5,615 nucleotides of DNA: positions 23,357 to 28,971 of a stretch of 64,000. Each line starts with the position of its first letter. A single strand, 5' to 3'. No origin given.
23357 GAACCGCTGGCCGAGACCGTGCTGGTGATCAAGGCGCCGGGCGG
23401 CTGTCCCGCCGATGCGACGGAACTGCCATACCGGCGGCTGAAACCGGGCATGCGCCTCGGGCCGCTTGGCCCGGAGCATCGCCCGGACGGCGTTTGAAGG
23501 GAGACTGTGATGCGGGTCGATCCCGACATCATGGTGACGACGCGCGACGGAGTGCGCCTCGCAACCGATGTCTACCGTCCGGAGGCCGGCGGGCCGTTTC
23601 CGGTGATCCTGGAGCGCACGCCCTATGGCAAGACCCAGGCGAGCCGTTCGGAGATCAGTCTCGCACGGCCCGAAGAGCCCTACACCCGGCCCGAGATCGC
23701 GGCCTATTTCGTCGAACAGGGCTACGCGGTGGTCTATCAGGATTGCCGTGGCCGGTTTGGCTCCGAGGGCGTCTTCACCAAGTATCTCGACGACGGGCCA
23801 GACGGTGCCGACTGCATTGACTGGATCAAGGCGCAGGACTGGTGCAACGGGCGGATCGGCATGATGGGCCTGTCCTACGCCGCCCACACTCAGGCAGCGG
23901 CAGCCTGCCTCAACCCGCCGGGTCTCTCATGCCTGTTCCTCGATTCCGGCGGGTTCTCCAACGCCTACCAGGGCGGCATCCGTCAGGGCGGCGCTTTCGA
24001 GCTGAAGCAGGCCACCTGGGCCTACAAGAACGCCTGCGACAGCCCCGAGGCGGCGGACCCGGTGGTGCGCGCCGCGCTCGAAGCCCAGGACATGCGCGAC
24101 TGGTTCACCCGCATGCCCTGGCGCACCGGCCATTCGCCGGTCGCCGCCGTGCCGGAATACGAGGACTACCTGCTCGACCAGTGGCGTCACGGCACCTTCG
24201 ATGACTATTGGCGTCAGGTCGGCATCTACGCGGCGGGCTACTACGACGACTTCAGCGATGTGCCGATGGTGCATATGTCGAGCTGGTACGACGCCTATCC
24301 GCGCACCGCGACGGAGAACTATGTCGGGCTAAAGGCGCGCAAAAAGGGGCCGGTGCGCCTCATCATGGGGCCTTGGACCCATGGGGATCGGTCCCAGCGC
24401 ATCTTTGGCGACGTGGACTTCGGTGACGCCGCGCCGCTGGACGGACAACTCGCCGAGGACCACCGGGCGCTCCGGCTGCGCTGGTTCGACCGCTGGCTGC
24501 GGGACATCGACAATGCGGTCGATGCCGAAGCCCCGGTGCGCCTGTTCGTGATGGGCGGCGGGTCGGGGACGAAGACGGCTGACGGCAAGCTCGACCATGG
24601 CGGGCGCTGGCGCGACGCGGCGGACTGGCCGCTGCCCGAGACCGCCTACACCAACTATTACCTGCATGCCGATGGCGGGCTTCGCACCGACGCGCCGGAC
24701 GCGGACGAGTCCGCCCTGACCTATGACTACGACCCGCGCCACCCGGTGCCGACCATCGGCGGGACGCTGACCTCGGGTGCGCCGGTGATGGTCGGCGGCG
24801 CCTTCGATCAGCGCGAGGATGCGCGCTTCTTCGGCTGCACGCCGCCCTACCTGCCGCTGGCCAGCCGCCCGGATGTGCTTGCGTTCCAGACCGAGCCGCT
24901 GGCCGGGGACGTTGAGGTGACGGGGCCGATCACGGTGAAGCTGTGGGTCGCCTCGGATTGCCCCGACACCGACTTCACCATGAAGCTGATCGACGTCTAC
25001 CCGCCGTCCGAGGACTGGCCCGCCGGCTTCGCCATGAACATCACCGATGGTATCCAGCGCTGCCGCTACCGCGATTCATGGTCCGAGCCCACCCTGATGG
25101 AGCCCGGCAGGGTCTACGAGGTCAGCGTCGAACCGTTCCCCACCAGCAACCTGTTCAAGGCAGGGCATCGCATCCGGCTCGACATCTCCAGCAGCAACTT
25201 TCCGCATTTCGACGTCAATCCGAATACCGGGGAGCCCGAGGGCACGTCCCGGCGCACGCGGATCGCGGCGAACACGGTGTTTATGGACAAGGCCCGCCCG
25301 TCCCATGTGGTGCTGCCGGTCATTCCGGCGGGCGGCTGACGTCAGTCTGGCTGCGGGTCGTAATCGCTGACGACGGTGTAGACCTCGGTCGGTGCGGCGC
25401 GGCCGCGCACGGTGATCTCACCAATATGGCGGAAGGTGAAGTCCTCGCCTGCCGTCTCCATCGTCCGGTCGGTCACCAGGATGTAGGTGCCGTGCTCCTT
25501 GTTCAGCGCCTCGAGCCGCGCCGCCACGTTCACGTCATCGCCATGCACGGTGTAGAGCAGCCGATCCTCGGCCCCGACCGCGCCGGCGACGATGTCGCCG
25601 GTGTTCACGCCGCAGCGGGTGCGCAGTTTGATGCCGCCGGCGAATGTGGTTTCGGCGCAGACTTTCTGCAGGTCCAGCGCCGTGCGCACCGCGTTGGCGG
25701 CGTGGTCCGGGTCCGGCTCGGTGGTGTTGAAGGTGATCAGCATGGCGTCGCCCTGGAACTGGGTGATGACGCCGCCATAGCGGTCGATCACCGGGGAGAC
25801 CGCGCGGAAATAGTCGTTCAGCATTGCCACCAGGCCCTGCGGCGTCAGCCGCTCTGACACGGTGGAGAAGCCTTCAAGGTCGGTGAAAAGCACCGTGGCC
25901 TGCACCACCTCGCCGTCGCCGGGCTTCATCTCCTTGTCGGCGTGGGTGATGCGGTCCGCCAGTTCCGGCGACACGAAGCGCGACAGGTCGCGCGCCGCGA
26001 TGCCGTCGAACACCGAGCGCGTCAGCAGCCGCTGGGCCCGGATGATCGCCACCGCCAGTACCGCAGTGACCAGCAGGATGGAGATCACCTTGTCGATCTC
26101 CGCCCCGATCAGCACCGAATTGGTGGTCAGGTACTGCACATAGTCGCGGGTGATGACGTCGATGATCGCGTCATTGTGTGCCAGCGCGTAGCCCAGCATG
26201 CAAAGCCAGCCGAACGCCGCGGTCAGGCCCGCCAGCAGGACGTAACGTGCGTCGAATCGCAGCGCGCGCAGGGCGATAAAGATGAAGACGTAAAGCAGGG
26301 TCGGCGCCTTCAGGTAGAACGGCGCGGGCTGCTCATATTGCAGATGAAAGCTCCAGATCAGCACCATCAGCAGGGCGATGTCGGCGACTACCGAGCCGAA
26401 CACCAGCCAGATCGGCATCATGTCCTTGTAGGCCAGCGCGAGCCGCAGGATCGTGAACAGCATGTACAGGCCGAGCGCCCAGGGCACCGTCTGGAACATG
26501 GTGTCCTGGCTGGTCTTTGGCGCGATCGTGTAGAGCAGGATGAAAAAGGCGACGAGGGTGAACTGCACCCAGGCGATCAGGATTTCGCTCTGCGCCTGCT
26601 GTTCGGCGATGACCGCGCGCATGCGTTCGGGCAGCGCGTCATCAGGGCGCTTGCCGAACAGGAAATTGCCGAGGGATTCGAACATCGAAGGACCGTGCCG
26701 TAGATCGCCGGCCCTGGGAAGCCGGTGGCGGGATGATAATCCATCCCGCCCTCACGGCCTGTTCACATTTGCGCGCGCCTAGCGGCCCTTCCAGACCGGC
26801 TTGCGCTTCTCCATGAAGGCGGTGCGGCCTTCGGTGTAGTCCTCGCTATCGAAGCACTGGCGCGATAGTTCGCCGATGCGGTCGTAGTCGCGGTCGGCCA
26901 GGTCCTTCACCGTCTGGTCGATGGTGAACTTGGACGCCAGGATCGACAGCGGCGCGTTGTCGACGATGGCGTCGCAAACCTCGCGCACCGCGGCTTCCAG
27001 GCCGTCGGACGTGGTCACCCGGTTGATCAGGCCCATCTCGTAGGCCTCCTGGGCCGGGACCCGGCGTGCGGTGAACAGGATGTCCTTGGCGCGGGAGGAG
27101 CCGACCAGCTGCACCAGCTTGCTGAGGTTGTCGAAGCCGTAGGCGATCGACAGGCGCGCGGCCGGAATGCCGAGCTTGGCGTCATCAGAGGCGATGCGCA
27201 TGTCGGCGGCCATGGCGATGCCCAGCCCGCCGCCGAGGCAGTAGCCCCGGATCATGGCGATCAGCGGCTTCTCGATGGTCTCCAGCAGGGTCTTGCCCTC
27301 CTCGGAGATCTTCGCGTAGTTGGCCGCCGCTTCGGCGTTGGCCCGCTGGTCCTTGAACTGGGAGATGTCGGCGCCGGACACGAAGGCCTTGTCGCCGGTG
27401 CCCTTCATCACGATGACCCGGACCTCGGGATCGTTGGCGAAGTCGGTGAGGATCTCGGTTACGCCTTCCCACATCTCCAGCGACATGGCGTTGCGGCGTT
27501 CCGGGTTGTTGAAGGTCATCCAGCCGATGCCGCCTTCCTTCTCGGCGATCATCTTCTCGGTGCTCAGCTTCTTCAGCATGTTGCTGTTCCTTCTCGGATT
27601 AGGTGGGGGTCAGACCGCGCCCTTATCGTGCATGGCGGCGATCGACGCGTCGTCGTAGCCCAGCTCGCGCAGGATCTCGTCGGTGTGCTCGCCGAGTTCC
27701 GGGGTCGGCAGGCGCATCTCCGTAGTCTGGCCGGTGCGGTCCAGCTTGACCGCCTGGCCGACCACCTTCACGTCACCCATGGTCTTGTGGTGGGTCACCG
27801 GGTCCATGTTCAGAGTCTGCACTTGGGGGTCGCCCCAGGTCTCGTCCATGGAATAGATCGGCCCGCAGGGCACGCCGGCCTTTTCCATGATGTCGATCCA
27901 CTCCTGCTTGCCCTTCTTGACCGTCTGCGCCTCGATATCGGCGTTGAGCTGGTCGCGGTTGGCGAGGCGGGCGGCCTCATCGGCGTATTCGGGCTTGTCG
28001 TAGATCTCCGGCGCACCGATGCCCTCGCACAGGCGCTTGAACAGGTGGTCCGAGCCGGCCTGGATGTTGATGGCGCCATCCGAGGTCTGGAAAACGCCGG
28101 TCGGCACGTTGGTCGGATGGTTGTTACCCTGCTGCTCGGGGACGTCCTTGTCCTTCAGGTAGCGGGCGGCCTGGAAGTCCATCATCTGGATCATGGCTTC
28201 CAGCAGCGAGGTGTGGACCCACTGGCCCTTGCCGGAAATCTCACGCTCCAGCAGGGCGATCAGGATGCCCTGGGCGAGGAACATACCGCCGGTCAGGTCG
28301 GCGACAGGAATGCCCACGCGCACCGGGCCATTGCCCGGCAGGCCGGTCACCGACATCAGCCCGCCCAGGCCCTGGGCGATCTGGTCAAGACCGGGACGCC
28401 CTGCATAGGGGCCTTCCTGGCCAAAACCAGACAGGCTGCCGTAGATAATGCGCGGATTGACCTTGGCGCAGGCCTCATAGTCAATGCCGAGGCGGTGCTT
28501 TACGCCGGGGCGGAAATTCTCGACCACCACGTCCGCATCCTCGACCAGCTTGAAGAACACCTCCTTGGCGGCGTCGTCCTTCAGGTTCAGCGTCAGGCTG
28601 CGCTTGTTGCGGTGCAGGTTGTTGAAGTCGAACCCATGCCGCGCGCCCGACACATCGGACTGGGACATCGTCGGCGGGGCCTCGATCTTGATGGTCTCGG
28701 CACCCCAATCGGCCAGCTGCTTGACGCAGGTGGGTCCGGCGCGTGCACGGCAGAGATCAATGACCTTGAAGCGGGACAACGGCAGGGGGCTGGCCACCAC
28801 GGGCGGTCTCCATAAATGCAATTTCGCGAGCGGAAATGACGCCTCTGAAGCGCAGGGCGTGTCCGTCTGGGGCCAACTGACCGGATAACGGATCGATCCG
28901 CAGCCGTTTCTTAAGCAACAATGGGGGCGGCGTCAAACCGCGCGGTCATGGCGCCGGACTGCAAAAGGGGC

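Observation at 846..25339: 25-kb peptide-uptake and multi-family peptidase/amidohydrolase island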

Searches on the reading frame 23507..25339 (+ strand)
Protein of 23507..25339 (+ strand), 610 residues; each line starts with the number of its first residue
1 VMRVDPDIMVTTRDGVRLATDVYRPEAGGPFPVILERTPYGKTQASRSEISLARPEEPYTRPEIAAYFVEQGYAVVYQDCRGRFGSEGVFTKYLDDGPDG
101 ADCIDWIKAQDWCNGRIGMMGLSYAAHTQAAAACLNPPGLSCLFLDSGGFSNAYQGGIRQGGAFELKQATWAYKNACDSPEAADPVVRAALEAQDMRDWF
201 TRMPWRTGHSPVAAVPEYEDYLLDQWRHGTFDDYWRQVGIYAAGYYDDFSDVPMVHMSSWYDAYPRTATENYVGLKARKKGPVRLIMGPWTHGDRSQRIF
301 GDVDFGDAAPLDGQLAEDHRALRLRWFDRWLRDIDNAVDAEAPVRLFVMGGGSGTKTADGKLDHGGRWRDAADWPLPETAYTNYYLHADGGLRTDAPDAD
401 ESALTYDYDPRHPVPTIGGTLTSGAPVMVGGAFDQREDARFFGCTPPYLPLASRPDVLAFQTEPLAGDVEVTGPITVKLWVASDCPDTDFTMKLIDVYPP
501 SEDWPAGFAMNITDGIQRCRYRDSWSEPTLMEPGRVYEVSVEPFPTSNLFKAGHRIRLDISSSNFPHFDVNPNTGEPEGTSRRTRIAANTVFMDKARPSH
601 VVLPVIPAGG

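Call 4: search_protein_families(library=pfam, proteins=[window:23507-25339:+])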
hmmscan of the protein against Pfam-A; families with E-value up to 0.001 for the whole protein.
window:23507-25339:+ (610 aa): 2 families
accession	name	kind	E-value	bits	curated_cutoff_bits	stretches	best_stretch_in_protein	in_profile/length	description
PF02129.25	Peptidase_S15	-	3.8e-65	220.6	23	1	14-293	1-261/262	X-Pro dipeptidyl-peptidase (S15 family)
PF08530.16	PepX_C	-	8.4e-51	173.4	22.5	1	336-601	1-216/217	X-Pro dipeptidyl-peptidase C-terminal non-catalytic domain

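Call 26: search_solved_structures(query=window:23507-25339:+, max_evalue=1e-15)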
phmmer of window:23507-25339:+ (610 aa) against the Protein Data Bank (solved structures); distinct sequences matched with E-value up to 1e-15: 19.
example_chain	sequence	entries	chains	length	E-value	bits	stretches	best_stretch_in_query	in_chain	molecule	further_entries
3ida_A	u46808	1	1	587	2.4e-87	297.2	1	5-607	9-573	Cocaine esterase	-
3i2h_A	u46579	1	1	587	3.6e-87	296.6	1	5-607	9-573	Cocaine esterase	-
3i2i_A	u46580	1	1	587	1e-86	295.1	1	5-607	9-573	Cocaine esterase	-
3i2j_A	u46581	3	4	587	1.1e-86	295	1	5-607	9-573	Cocaine esterase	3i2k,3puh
3i2f_A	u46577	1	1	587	1.3e-86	294.8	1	5-607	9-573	Cocaine esterase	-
1ju3_A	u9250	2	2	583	1.3e-86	294.8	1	5-607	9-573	cocaine esterase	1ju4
3i2g_A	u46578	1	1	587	1.4e-86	294.7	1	5-607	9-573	Cocaine esterase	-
4p08_A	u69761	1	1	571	2e-86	294.2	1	5-606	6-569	Cocaine esterase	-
3pui_A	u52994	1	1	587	2.3e-86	294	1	7-607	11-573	Cocaine esterase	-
1l7r_A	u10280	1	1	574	4.7e-86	292.9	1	5-606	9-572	cocaine esterase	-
1l7q_A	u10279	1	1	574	5.2e-86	292.8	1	5-606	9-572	cocaine esterase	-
9k48_A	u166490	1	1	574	5.4e-86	292.7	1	5-606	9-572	Cocaine esterase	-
7f65_A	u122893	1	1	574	8.6e-86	292.1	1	5-606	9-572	Cocaine esterase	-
1mpx_A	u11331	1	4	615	1.2e-37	133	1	6-605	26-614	alpha-amino acid ester hydrolase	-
2b4k_A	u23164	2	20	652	2.8e-32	115.3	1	6-579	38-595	Alpha-amino acid ester hydrolase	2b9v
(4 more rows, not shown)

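Call 57: search_protein_families(library=ncbifam, proteins=[window:23507-25339:+], max_evalue=1e-20)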
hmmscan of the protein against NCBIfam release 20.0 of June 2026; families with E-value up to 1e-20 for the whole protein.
window:23507-25339:+ (610 aa): 1 family
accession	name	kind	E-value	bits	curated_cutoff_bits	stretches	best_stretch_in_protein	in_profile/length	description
TIGR00976.1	CocE_NonD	subfamily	6.5e-127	424.8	66.3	1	10-607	1-549/550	CocE/NonD family hydrolase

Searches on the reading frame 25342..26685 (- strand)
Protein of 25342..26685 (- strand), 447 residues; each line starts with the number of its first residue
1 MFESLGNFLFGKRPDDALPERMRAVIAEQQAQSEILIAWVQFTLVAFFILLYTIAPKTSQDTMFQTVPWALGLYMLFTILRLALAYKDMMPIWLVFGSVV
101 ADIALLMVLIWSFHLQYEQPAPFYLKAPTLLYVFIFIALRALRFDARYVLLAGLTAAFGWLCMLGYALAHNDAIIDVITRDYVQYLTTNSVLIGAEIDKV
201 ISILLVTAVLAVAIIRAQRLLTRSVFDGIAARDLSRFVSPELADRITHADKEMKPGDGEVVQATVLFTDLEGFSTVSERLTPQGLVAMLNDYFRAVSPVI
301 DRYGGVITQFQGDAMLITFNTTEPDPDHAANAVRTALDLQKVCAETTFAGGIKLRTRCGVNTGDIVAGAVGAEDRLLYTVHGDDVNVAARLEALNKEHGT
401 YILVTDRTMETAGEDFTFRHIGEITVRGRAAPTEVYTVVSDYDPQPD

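Call 4: search_protein_families(library=pfam, proteins=[window:25342-26685:-])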
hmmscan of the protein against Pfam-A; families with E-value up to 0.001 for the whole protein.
window:25342-26685:- (447 aa): 1 family
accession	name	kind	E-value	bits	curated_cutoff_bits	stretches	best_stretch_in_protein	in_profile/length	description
PF00211.25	Guanylate_cyc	-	1.4e-27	96.9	21.9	1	262-436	8-179/183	Adenylate and Guanylate cyclase catalytic domain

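Call 57: search_protein_families(library=ncbifam, proteins=[window:25342-26685:-], max_evalue=1e-20)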
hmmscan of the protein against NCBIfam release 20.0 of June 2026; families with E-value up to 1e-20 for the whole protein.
window:25342-26685:- (447 aa): 0 families

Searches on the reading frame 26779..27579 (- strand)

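Call 18: search_protein_families(library=pfam, proteins=[window:26779-27579:-], max_evalue=0.00001)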
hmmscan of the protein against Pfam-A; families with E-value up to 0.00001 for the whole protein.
window:26779-27579:- (266 aa): 2 families
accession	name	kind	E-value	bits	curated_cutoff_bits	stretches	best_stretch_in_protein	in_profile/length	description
PF00378.25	ECH_1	-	2.1e-55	188.3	27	1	13-265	1-250/251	Enoyl-CoA hydratase/isomerase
PF16113.10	ECH_2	-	1.2e-30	107.6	27.2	1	18-246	1-229/335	Enoyl-CoA hydratase/isomerase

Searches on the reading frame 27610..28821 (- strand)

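Call 18: search_protein_families(library=pfam, proteins=[window:27610-28821:-], max_evalue=0.00001)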
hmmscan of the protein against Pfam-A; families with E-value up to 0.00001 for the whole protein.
window:27610-28821:- (403 aa): 1 family
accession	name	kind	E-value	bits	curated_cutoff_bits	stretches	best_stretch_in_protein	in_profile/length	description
PF02515.22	CoA_transf_3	-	4.9e-115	385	23.3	1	15-380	1-366/366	CoA-transferase family III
